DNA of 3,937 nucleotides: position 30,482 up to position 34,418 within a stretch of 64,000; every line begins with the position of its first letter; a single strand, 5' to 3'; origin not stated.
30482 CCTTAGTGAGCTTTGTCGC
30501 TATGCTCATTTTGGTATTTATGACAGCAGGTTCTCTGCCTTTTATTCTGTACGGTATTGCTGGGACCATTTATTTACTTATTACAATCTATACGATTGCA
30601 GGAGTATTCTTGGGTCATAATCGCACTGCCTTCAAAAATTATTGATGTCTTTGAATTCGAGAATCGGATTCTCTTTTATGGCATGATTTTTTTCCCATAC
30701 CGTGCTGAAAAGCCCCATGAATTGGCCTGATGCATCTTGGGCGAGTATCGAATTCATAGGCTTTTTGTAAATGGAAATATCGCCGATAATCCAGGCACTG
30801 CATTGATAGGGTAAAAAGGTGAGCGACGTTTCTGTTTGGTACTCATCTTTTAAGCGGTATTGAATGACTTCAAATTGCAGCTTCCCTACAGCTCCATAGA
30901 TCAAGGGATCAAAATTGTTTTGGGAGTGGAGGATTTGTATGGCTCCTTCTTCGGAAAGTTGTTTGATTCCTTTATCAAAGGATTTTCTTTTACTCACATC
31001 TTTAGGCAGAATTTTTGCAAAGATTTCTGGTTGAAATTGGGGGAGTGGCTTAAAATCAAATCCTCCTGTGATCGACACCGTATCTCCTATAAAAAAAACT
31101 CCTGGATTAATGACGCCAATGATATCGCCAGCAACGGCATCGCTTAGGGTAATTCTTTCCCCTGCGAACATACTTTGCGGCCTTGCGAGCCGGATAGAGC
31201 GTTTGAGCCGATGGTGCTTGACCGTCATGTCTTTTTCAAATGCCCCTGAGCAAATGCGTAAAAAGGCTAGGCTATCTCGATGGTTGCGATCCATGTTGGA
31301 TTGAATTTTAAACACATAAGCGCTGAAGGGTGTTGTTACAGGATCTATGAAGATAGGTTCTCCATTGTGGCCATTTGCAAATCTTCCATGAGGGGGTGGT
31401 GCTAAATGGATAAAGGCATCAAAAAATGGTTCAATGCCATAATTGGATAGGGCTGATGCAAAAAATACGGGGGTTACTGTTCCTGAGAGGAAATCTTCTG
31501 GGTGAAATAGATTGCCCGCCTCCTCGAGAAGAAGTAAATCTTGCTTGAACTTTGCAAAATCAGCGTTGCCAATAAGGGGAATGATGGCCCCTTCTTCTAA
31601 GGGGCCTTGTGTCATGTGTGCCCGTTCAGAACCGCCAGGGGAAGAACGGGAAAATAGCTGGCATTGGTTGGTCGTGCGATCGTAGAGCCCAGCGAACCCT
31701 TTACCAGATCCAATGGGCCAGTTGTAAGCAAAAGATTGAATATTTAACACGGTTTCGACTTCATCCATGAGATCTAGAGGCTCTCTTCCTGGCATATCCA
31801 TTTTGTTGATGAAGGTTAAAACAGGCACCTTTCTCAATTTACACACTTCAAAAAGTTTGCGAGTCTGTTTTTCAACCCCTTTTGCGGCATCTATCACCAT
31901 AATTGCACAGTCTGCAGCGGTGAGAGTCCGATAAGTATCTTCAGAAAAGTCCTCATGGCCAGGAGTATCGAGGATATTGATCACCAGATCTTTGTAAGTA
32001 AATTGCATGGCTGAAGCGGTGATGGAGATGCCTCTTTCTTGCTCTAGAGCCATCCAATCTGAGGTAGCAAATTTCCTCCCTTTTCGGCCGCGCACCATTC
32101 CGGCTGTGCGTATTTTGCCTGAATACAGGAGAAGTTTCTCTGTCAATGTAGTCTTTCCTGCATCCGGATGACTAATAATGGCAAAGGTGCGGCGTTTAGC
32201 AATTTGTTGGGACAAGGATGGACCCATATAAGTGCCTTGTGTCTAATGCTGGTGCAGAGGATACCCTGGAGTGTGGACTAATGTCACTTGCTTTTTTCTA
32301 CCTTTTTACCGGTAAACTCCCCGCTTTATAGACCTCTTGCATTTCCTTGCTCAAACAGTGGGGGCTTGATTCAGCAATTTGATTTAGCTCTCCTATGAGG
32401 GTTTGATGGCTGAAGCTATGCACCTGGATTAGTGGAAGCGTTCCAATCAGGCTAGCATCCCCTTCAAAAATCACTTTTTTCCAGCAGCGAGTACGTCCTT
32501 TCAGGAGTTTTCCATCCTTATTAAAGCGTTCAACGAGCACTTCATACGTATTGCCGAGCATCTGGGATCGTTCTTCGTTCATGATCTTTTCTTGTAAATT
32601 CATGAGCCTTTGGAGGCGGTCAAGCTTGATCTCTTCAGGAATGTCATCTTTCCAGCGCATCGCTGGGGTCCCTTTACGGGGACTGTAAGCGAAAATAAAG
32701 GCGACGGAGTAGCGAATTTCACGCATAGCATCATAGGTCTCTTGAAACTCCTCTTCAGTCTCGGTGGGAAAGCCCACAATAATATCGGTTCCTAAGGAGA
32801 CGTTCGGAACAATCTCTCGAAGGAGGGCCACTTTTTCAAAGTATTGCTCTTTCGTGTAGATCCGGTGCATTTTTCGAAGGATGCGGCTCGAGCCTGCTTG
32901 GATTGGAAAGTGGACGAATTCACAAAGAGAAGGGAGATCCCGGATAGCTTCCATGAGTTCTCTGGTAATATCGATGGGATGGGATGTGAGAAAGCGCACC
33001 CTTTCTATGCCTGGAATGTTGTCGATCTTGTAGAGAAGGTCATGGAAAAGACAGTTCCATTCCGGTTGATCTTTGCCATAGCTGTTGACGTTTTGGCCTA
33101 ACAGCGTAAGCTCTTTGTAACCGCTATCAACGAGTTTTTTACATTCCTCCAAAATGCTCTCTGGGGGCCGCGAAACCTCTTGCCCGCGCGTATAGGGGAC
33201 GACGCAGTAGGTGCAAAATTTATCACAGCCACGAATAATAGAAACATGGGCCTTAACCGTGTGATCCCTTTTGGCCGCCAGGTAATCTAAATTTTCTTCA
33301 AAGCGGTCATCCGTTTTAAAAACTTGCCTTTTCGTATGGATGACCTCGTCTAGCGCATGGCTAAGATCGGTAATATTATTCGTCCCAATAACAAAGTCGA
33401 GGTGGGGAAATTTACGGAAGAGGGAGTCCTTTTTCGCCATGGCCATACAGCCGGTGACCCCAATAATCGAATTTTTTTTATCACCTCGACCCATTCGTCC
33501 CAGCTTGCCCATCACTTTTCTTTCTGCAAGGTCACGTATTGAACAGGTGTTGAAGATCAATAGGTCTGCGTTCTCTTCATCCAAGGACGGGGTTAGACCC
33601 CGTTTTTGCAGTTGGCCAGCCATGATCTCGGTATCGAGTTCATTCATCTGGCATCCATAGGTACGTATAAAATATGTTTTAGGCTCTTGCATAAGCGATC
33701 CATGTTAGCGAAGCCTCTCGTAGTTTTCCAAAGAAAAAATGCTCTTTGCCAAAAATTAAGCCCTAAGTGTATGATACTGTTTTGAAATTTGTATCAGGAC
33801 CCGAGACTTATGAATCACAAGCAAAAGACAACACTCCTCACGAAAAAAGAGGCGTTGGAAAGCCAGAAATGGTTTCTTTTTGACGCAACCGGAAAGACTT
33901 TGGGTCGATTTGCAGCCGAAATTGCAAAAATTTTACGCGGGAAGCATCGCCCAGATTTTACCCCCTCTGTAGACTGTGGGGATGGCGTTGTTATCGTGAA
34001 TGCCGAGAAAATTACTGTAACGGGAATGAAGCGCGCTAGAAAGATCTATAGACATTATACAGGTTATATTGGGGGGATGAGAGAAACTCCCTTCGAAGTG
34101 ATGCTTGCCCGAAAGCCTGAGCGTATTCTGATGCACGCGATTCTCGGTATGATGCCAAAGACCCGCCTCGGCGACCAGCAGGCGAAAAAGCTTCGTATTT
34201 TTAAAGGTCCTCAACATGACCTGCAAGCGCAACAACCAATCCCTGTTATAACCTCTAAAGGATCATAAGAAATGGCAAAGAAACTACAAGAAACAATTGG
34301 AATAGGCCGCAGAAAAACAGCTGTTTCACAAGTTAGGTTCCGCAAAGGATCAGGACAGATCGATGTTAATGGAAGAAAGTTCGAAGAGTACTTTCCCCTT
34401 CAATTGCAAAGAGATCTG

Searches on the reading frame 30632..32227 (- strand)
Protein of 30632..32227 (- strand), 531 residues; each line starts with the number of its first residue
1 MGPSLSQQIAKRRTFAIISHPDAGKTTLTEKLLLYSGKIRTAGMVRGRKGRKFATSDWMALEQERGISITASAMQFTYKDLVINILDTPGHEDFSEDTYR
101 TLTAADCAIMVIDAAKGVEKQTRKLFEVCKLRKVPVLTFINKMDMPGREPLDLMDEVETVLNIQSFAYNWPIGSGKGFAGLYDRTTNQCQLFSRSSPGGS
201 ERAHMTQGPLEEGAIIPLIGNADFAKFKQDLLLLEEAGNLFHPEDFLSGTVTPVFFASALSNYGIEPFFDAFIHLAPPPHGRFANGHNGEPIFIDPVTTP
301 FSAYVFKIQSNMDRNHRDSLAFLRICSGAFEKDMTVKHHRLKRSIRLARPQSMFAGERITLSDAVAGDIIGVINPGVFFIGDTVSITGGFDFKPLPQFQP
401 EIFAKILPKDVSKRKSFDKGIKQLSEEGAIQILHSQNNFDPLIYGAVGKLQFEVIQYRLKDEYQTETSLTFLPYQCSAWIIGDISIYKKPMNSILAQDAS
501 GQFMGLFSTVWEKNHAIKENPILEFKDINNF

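Call 80: search_protein_families(library=pfam, proteins=[window:30632-32227:-], max_evalue=1e-8)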
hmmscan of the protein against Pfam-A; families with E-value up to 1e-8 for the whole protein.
window:30632-32227:- (531 aa): 3 families
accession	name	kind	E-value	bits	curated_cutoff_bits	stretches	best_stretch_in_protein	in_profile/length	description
PF00009.33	GTP_EFTU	-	2.5e-54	184.2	26.5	1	12-277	3-187/188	Elongation factor Tu GTP binding domain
PF16658.11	RF3_C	-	7.7e-36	123.3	40.1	1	392-514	1-129/132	Class II release factor RF3, C-terminal domain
PF22042.2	EF-G_D2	-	4.7e-21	75.1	27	1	300-385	1-82/84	Elongation factor G domain 2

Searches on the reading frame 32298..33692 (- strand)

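Call 80: search_protein_families(library=pfam, proteins=[window:32298-33692:-], max_evalue=1e-8)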
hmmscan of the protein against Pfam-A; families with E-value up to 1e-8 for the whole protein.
window:32298-33692:- (464 aa): 2 families
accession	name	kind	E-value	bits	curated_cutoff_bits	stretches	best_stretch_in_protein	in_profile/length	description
PF00919.26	UPF0004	-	5.6e-30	103.7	27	1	7-103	2-98/98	Uncharacterized protein family UPF0004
PF04055.27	Radical_SAM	-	1.4e-27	97.3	29.5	1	150-321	1-164/166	Radical SAM superfamily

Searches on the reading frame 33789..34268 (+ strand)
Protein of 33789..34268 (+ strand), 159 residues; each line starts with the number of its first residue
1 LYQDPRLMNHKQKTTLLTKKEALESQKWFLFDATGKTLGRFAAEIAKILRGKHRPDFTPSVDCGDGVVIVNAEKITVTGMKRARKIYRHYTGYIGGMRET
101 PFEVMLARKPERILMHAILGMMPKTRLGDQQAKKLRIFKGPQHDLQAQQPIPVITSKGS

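Call 81: search_protein_families(library=pfam, proteins=[window:33789-34268:+], max_evalue=1e-8)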
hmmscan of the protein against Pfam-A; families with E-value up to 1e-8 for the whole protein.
window:33789-34268:+ (159 aa): 1 family
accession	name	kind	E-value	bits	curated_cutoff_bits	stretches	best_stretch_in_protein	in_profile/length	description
PF00572.24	Ribosomal_L13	-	1.9e-43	147.8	23.8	1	26-143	1-118/119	Ribosomal protein L13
